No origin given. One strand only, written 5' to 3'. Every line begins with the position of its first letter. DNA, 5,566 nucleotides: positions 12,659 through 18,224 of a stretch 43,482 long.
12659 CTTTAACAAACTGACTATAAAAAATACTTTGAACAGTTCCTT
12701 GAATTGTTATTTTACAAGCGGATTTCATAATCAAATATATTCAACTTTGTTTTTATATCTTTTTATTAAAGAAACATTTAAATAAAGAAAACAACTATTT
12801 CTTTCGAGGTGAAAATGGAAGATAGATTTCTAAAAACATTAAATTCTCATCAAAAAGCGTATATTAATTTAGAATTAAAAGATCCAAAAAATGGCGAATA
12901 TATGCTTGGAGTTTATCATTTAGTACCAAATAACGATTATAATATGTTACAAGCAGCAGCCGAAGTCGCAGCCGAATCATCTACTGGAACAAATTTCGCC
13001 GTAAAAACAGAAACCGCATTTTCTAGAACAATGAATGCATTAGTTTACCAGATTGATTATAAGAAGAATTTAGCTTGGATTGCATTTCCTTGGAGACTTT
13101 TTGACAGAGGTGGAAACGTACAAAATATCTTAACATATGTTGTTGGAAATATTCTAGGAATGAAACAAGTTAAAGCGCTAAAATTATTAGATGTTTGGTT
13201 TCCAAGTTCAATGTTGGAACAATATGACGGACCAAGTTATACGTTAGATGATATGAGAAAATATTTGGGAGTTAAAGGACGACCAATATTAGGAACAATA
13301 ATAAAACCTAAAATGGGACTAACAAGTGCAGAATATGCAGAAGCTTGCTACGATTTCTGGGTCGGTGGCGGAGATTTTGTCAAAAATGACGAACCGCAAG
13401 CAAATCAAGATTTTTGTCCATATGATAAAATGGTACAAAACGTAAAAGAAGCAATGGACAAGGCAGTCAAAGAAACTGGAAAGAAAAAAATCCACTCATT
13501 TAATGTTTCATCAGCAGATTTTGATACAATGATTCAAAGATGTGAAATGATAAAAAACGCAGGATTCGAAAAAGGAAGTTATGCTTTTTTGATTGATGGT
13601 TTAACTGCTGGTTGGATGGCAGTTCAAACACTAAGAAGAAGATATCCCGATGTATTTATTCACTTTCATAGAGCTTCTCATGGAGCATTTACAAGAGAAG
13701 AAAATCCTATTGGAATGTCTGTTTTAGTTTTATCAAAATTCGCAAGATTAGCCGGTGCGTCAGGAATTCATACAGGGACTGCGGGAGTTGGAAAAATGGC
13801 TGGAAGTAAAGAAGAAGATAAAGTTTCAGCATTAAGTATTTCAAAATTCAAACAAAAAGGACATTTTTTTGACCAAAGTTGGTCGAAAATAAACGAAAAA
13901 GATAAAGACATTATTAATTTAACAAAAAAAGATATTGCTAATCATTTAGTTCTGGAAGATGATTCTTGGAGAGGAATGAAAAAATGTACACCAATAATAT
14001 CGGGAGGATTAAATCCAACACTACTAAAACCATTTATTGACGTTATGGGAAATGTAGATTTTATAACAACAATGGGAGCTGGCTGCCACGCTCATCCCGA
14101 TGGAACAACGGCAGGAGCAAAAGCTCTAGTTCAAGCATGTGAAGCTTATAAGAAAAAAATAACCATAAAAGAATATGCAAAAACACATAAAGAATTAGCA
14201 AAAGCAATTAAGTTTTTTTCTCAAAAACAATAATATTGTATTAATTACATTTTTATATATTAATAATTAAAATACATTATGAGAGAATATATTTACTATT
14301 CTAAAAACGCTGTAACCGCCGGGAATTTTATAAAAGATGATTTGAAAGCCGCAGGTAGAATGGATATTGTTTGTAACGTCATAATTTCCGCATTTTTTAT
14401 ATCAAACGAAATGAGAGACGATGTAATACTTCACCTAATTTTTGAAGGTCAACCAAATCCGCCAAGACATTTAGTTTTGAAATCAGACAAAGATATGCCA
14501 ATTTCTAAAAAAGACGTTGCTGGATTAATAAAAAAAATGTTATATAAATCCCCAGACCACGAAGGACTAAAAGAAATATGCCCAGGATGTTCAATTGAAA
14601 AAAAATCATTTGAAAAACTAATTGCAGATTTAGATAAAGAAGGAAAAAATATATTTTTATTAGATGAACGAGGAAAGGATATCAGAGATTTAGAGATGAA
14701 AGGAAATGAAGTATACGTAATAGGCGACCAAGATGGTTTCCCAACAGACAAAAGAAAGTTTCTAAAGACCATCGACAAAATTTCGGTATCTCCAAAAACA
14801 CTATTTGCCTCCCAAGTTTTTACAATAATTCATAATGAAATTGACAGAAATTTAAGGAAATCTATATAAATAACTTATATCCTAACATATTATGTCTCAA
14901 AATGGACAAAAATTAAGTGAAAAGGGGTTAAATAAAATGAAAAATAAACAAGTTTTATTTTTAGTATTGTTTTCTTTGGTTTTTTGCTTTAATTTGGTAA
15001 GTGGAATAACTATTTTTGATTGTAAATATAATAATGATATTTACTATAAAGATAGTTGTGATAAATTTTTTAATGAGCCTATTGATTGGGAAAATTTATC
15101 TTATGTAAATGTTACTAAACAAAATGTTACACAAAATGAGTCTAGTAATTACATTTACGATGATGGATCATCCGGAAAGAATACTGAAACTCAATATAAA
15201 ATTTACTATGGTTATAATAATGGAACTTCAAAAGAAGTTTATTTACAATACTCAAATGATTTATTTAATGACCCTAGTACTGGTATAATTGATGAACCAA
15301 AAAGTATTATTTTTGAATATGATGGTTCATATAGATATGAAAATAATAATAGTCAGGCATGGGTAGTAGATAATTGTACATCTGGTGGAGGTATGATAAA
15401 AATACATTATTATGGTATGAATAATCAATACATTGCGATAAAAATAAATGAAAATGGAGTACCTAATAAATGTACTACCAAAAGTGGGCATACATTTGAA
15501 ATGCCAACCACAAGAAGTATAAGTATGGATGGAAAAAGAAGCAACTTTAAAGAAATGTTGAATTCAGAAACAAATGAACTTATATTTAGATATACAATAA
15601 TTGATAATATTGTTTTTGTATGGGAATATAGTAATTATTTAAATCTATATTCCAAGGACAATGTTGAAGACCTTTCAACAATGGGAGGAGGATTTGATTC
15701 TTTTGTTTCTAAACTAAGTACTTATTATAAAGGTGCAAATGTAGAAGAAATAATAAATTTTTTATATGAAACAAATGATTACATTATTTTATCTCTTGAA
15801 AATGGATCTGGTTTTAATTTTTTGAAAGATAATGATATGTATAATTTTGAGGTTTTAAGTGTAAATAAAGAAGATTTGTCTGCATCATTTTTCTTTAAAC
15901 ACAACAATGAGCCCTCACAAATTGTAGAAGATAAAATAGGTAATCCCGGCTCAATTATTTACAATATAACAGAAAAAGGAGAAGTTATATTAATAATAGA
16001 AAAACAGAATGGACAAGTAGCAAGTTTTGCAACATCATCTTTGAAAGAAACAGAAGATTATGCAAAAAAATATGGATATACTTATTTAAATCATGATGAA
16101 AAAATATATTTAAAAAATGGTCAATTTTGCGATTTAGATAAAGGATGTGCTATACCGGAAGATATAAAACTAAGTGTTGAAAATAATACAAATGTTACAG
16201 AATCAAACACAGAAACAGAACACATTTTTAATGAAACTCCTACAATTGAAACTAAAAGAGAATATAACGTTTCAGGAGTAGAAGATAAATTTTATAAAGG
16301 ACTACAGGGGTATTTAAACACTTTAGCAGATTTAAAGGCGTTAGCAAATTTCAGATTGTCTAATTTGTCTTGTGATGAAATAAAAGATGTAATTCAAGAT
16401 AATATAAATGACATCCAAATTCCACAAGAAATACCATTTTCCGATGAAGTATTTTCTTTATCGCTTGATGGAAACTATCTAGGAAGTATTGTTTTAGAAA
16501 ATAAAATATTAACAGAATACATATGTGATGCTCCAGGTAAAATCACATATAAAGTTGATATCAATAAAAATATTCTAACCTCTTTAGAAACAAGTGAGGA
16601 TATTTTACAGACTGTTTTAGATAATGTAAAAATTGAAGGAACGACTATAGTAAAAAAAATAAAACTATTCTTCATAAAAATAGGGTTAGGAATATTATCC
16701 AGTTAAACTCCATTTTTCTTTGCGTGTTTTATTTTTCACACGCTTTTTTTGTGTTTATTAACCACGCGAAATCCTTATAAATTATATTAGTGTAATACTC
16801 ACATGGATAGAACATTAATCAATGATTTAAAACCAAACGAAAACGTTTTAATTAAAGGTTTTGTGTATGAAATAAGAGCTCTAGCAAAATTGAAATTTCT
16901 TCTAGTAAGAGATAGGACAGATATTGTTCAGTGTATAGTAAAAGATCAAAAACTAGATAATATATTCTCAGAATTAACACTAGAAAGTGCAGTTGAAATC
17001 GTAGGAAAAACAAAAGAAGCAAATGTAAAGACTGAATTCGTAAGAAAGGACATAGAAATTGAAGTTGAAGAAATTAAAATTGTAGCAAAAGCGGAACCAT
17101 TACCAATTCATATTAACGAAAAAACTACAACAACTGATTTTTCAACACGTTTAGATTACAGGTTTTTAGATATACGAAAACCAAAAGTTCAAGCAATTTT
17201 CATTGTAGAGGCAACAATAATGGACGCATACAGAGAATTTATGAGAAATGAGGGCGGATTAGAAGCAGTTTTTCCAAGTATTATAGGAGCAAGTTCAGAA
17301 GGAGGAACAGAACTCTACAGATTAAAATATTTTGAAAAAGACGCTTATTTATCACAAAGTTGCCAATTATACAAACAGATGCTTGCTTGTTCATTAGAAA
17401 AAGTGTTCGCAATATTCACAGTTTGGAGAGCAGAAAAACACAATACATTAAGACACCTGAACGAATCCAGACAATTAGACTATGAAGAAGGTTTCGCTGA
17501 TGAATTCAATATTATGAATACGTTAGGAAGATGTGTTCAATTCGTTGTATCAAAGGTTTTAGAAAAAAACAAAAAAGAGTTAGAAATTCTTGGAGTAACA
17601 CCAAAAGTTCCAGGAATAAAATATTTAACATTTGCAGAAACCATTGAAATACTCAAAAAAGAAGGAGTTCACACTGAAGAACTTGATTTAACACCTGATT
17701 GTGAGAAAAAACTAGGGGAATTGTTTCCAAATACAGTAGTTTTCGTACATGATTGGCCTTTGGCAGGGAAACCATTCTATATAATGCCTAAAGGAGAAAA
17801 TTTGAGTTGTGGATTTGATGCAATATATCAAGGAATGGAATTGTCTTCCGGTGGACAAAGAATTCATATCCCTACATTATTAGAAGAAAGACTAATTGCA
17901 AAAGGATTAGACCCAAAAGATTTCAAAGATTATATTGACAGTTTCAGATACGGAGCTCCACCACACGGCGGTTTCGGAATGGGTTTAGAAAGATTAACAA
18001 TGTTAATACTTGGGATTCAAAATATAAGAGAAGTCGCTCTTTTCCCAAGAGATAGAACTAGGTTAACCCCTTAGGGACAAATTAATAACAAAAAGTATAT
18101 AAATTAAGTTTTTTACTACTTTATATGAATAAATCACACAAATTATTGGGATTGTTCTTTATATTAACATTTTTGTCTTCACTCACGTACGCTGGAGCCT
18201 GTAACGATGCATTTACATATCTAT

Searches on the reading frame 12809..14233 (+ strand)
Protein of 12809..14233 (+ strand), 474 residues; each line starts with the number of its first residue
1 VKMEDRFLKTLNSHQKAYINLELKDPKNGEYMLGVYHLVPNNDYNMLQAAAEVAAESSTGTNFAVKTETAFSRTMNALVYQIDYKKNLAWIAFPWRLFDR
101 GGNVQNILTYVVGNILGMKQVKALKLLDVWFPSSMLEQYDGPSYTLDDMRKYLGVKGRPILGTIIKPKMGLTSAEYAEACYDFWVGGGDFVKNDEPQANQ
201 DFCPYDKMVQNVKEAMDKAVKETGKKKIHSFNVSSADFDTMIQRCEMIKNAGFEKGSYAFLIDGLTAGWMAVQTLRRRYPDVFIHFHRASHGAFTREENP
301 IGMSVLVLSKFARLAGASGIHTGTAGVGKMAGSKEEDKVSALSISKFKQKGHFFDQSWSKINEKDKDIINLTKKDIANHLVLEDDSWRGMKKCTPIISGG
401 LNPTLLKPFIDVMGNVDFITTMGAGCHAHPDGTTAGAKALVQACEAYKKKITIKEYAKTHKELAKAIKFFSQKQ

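Call 69: search_protein_families(library=pfam, proteins=[window:12809-14233:+], max_evalue=0.001)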
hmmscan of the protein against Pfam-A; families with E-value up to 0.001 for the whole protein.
window:12809-14233:+ (474 aa): 2 families
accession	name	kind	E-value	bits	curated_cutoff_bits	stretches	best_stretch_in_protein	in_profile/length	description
PF00016.26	RuBisCO_large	-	6.7e-94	314.9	30.1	2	147-362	3-220/299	Ribulose bisphosphate carboxylase large chain, catalytic domain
PF02788.21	RuBisCO_large_N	-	2.8e-29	102.2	20.7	1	27-135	9-120/120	Ribulose bisphosphate carboxylase large chain, N-terminal domain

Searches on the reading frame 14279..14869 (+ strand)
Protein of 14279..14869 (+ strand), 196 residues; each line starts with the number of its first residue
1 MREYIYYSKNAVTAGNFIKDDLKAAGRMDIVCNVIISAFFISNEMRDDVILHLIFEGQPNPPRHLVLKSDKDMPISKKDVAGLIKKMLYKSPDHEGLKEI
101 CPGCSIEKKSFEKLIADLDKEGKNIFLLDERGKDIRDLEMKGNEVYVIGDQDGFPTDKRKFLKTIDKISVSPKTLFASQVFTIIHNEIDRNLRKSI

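Call 69: search_protein_families(library=pfam, proteins=[window:14279-14869:+], max_evalue=0.001)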
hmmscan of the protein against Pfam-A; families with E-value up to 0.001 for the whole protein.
window:14279-14869:+ (196 aa): 1 family
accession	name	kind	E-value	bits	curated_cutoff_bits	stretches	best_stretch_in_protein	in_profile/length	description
PF04013.17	Methyltrn_RNA_2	-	1.9e-45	155.5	25.5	1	1-190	1-195/198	Putative SAM-dependent RNA methyltransferase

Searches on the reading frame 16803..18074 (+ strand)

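Call 18: search_protein_families(library=pfam, proteins=[window:16803-18074:+], max_evalue=0.001)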
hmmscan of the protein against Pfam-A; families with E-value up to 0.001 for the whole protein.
window:16803-18074:+ (423 aa): 3 families
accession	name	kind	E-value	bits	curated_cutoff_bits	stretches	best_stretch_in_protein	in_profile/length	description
PF00152.25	tRNA-synt_2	-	1.2e-68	231.9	25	1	114-417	3-307/308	tRNA synthetases class II (D, K and N)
PF01336.31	tRNA_anti-codon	-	1.8e-10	41.1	27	1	15-94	1-75/75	OB-fold nucleic acid binding domain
PF01409.25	tRNA-synt_2d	-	0.00025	21.1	19.8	1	390-411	214-235/246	tRNA synthetases class II core domain (F)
